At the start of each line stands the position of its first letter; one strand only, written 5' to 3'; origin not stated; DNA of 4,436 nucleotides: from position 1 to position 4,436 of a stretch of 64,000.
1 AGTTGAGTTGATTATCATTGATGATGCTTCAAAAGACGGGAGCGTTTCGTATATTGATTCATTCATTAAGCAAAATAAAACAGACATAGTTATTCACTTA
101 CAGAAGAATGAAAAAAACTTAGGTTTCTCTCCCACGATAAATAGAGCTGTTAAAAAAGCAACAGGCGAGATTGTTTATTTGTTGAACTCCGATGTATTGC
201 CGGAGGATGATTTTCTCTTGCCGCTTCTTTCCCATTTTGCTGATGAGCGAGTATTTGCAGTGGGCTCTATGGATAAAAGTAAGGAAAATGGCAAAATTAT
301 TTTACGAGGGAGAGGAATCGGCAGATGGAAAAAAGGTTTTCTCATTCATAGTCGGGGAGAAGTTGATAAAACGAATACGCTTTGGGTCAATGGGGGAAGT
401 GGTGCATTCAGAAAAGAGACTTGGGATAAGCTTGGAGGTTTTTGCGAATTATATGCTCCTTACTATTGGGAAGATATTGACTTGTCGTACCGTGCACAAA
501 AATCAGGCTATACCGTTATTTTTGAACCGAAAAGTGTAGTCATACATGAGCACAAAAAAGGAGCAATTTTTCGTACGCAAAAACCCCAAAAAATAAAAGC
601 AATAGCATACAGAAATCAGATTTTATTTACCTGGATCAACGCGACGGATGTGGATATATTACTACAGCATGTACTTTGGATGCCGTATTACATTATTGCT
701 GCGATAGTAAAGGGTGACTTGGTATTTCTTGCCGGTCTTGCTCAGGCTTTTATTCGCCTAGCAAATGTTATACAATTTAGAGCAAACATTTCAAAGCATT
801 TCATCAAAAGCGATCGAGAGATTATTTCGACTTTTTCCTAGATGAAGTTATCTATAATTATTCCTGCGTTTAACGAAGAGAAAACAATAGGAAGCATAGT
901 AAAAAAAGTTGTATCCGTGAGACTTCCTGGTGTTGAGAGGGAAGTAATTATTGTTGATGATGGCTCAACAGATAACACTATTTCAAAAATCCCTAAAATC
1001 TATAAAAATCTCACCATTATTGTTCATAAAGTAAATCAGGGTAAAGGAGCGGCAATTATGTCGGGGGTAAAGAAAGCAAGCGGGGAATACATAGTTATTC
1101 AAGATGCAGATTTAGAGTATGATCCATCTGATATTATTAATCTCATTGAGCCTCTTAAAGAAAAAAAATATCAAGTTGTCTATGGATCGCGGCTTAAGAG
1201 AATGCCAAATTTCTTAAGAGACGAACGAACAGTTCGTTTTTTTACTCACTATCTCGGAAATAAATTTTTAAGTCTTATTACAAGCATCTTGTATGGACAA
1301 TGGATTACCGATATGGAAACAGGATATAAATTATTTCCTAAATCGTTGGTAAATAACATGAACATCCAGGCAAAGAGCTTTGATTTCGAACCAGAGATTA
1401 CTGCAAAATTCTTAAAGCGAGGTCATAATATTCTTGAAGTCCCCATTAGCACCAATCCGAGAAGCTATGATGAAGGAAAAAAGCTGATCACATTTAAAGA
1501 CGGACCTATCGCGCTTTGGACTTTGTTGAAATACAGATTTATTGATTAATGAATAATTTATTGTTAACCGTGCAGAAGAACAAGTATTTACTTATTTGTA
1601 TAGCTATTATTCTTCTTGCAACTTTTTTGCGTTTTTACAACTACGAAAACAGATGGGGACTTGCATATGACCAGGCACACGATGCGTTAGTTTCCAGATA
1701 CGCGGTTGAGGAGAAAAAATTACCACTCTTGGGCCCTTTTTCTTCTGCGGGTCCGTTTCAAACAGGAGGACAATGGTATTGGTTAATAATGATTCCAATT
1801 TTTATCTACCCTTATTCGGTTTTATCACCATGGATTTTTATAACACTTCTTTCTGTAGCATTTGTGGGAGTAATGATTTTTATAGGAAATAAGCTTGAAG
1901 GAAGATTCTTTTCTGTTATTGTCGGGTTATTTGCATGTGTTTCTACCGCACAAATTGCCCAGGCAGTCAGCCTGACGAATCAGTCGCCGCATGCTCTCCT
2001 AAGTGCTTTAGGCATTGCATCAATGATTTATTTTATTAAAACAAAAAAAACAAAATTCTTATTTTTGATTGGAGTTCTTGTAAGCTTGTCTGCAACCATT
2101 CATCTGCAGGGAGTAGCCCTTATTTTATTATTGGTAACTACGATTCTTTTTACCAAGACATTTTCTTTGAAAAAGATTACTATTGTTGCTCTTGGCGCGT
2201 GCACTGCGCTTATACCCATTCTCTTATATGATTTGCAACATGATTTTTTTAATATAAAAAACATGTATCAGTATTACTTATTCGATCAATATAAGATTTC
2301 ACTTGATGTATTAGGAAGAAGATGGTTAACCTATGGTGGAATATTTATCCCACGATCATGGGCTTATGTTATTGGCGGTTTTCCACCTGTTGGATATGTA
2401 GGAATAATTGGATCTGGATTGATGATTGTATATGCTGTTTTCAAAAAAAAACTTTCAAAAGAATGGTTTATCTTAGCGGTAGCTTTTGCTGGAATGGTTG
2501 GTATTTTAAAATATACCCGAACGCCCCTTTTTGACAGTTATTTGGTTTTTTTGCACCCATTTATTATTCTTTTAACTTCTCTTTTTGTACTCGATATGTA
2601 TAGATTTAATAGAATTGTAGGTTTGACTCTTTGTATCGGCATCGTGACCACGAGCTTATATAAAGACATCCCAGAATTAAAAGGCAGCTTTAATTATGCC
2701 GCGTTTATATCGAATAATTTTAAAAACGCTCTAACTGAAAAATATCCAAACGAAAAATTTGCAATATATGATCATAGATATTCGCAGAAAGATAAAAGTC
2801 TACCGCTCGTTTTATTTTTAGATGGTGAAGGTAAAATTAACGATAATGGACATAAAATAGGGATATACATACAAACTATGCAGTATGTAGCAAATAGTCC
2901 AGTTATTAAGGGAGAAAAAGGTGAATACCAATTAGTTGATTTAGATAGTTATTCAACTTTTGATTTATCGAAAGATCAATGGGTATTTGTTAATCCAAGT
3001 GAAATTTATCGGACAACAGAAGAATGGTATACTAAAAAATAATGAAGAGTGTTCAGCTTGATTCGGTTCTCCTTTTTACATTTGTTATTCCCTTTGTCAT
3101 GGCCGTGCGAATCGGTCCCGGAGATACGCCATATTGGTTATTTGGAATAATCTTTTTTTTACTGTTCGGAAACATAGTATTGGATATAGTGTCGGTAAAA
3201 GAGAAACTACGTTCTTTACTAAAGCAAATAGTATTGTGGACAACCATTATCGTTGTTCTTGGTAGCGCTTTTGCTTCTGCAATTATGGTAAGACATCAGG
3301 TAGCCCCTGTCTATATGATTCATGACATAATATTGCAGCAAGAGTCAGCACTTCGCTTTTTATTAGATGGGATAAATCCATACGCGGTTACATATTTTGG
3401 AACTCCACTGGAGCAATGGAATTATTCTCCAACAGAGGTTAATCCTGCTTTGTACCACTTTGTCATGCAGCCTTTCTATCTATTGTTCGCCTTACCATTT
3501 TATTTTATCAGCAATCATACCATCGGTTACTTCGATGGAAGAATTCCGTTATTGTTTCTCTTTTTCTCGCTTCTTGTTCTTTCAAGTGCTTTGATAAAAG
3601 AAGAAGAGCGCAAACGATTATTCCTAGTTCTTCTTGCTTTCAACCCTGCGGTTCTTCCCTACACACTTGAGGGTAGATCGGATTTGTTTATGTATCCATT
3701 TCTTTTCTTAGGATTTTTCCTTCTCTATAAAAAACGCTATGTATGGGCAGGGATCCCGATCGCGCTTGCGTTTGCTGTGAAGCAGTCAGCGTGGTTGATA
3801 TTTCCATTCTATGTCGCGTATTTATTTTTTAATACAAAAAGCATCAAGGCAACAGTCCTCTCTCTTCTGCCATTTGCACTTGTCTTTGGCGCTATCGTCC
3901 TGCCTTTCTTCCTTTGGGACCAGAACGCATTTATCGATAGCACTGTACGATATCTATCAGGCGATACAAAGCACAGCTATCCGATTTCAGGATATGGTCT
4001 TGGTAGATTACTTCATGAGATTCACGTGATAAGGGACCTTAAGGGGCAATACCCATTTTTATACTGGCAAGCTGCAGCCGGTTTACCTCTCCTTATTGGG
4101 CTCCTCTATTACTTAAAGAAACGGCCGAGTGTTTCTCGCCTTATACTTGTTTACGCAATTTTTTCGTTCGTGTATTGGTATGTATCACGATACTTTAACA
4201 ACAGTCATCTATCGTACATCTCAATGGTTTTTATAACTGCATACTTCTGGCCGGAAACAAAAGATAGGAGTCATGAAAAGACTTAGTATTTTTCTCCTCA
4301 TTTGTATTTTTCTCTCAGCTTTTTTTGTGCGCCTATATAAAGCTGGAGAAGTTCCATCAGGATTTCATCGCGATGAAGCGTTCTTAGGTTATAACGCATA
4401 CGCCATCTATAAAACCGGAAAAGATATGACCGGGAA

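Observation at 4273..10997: Four tandem PMT_2/ArnT-like GT-C paralogs within an island of about 20 polytopic glycosyltransferase-like membrane proteins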

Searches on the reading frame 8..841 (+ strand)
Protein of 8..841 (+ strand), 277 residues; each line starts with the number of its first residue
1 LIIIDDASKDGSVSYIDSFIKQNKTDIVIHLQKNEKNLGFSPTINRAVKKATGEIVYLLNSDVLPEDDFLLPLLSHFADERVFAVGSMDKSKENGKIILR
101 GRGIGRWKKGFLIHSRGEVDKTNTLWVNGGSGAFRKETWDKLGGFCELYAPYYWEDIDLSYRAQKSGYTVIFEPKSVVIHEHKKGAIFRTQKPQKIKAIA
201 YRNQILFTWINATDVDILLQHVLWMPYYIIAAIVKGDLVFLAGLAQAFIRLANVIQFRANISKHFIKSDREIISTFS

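Call 3: search_protein_families(library=pfam, proteins=[window:8-841:+], max_evalue=0.01)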
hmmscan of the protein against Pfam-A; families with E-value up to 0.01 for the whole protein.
window:8-841:+ (277 aa): 6 families
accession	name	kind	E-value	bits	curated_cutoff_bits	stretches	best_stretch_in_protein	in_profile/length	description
PF00535.33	Glycos_transf_2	-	1.2e-17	64.8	23.3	1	1-134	30-158/168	Glycosyl transferase family 2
PF13641.12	Glyco_tranf_2_3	-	5.6e-11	43.3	27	1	29-184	63-215/230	Glycosyltransferase like family 2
PF13632.12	Glyco_trans_2_3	-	3.2e-06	27.6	27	1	55-234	1-169/198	Glycosyl transferase family group 2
PF13506.12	Glyco_transf_21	-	8.5e-05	22.5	21.7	1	41-184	16-158/174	Glycosyl transferase family 21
PF10111.15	Glyco_tranf_2_2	-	0.00014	21.8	27.3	1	1-70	32-99/276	Glycosyltransferase like family 2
PF02709.20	Glyco_transf_7C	-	0.0015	18.6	23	1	129-175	21-67/78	N-terminal domain of galactosyltransferase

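Call 56: search_protein_families(library=ncbifam, proteins=[window:8-841:+], max_evalue=0.001)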
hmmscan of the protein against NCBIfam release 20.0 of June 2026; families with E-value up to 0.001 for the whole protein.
window:8-841:+ (277 aa): 11 families
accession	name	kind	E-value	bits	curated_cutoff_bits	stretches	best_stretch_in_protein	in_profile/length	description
TIGR03965.1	mycofact_glyco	equivalog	7.6e-16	58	280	2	1-87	108-189/467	mycofactocin biosynthesis glycosyltransferase MftF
NF041875.1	EPS_EpsD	equivalog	1.1e-14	54.6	370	1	2-184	34-210/325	exopolysaccharide biosynthesis glycosyltransferase EpsD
TIGR03937.1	PgaC_IcaA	equivalog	2.7e-11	43.1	422.3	1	1-178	77-248/407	poly-beta-1,6-N-acetyl-D-glucosamine synthase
NF038302.1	EPS_HpsE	equivalog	1.1e-05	24.5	300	1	2-71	37-105/307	hormogonium polysaccharide biosynthesis glycosyltransferase HpsE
NF041394.1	GtaseAglG_Halo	equivalog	1.6e-05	24.4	440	1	10-88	40-119/304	glucosyl-dolichyl phosphate glucuronosyltransferase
NF007482.0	PRK10073.1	equivalog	2e-05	23.8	423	0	1-62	38-95/334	glycosyltransferase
NF038299.1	EPS_HpsN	equivalog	4.2e-05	22.7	425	1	14-216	44-258/317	hormogonium polysaccharide biosynthesis glycosyltransferase HpsN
NF053739.1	GlytfEpsEBac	equivalog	4.2e-05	22.7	450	1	1-61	33-91/265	glycosyltransferase EpsE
TIGR04283.1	glyco_like_mftF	equivalog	5.4e-05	22.9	182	1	2-177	32-182/221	TIGR04283 family arsenosugar biosynthesis glycosyltransferase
NF047683.1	TeichurnBiosyTuaG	equivalog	0.00052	19.7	400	1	1-70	38-104/252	teichuronic acid biosynthesis protein TuaG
TIGR01556.1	rhamnosyltran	subfamily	0.0008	18.7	200.55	1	2-181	25-201/281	rhamnosyltransferase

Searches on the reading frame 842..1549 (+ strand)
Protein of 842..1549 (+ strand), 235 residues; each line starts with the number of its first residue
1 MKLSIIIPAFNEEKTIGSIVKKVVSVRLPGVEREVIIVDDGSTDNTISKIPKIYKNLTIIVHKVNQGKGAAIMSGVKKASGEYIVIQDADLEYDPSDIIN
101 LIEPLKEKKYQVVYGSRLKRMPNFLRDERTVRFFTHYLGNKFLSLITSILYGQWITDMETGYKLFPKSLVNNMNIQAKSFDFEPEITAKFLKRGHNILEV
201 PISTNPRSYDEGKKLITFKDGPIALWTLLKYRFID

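Call 3: search_protein_families(library=pfam, proteins=[window:842-1549:+], max_evalue=0.01)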
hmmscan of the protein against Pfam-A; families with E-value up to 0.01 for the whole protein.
window:842-1549:+ (235 aa): 4 families
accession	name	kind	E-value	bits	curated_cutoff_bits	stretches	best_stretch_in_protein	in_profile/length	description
PF00535.33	Glycos_transf_2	-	2.5e-33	115.8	23.3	1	4-152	1-146/168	Glycosyl transferase family 2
PF13641.12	Glyco_tranf_2_3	-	1e-06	29.4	27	1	3-117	3-123/230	Glycosyltransferase like family 2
PF10111.15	Glyco_tranf_2_2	-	2e-06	28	27.3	1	4-91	1-92/276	Glycosyltransferase like family 2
PF13506.12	Glyco_transf_21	-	0.0082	16.1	21.7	0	67-125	17-75/174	Glycosyl transferase family 21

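Call 56: search_protein_families(library=ncbifam, proteins=[window:842-1549:+], max_evalue=0.001)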
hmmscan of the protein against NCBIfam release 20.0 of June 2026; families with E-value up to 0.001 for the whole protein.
window:842-1549:+ (235 aa): 23 families
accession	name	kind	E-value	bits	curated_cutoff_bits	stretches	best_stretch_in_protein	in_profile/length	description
TIGR04182.1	glyco_TIGR04182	equivalog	2e-34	119.3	325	1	3-230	2-216/293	S-layer glycoprotein N-glycosyltransferase AglJ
NF058614.1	PPMAGASynPpgS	equivalog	3.6e-19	69.1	370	1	5-209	4-201/226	polyprenyl-phospho-N-acetylgalactosaminyl synthase PpgS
NF047588.1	GlcsyltransPgfSStrep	equivalog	7.7e-19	68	500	1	1-121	1-125/308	glycosyltransferase PgfS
TIGR03937.1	PgaC_IcaA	equivalog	4.7e-18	65.3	422.3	1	2-108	46-153/407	poly-beta-1,6-N-acetyl-D-glucosamine synthase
NF007986.1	PRK10714.1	equivalog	1.2e-16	60.7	529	1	2-193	7-192/316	undecaprenyl-phosphate 4-deoxy-4-formamido-L-arabinose transferase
NF041875.1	EPS_EpsD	equivalog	3.9e-15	56.1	370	1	3-116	1-115/325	exopolysaccharide biosynthesis glycosyltransferase EpsD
NF041391.1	DPhHxTase_Halo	equivalog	6.5e-15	54.7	375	1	9-208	3-187/213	dolichyl-phosphate hexose transferase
NF010496.0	PRK13915.1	equivalog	7.6e-15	54.8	262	1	2-108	32-146/307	glucosyl-3-phosphoglycerate synthase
TIGR04283.1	glyco_like_mftF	equivalog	2.8e-14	53.3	182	1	3-111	1-103/221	TIGR04283 family arsenosugar biosynthesis glycosyltransferase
NF007482.0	PRK10073.1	equivalog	4.2e-14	52.3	423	1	2-103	7-108/334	glycosyltransferase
NF047683.1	TeichurnBiosyTuaG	equivalog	1.2e-11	44.8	400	1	3-114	8-120/252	teichuronic acid biosynthesis protein TuaG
TIGR03111.1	glyc2_xrt_Gpos1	hypoth_equivalog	9.1e-11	41.2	363.95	1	3-152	51-202/439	TIGR03111 family XrtG-associated glycosyltransferase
TIGR03965.1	mycofact_glyco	equivalog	2.7e-09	36.4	280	1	3-105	76-179/467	mycofactocin biosynthesis glycosyltransferase MftF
TIGR03469.1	HpnB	hypoth_equivalog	4.5e-09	35.8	379.25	1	3-113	46-168/386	hopene-associated glycosyltransferase HpnB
NF038302.1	EPS_HpsE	equivalog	5.5e-08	32.1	300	1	1-119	1-125/307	hormogonium polysaccharide biosynthesis glycosyltransferase HpsE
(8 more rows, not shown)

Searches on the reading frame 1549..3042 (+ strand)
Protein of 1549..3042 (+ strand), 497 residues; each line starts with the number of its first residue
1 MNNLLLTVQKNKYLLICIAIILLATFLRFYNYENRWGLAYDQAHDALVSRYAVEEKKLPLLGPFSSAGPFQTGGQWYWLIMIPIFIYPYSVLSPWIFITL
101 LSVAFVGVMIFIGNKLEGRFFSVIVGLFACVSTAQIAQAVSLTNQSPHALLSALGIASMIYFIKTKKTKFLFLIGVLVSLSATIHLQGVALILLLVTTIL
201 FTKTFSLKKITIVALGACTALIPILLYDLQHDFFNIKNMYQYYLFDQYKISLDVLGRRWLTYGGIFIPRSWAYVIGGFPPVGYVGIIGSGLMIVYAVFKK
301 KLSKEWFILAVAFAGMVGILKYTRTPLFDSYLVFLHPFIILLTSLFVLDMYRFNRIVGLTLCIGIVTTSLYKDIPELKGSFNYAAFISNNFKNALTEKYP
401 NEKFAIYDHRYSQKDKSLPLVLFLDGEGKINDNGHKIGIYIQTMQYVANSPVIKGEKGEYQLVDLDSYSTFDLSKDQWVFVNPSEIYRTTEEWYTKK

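Call 3: search_protein_families(library=pfam, proteins=[window:1549-3042:+], max_evalue=0.01)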
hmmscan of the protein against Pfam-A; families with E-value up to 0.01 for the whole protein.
window:1549-3042:+ (497 aa): 0 families

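Call 11: search_protein_families(library=ncbifam, proteins=[window:1549-3042:+], max_evalue=0.01)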
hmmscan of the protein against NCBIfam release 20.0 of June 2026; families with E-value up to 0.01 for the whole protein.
window:1549-3042:+ (497 aa): 0 families

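Call 38: search_protein_families(library=pfam, proteins=[window:1549-3042:+], max_evalue=10)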
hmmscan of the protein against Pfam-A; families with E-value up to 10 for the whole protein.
window:1549-3042:+ (497 aa): 0 families

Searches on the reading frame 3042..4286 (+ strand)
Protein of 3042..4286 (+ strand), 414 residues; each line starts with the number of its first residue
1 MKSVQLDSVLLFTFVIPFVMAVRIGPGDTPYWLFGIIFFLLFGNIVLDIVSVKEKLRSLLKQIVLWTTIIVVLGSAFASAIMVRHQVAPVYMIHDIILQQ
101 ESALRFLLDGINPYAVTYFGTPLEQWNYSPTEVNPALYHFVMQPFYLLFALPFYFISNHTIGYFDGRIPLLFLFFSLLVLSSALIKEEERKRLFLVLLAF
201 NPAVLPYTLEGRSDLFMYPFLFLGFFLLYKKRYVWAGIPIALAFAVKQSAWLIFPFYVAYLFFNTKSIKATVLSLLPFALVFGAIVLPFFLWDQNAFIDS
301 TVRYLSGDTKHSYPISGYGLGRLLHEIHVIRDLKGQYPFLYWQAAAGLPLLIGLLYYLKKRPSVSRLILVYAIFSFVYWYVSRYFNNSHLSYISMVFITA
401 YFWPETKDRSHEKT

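Call 3: search_protein_families(library=pfam, proteins=[window:3042-4286:+], max_evalue=0.01)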
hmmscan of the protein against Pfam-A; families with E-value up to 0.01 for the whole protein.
window:3042-4286:+ (414 aa): 0 families

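Call 38: search_protein_families(library=pfam, proteins=[window:3042-4286:+], max_evalue=10)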
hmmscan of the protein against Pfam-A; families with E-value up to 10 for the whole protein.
window:3042-4286:+ (414 aa): 1 family
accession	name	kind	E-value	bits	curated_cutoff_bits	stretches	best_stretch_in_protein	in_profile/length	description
PF13231.12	PMT_2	-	0.013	16.2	26.1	1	196-292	57-160/160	Dolichyl-phosphate-mannose-protein mannosyltransferase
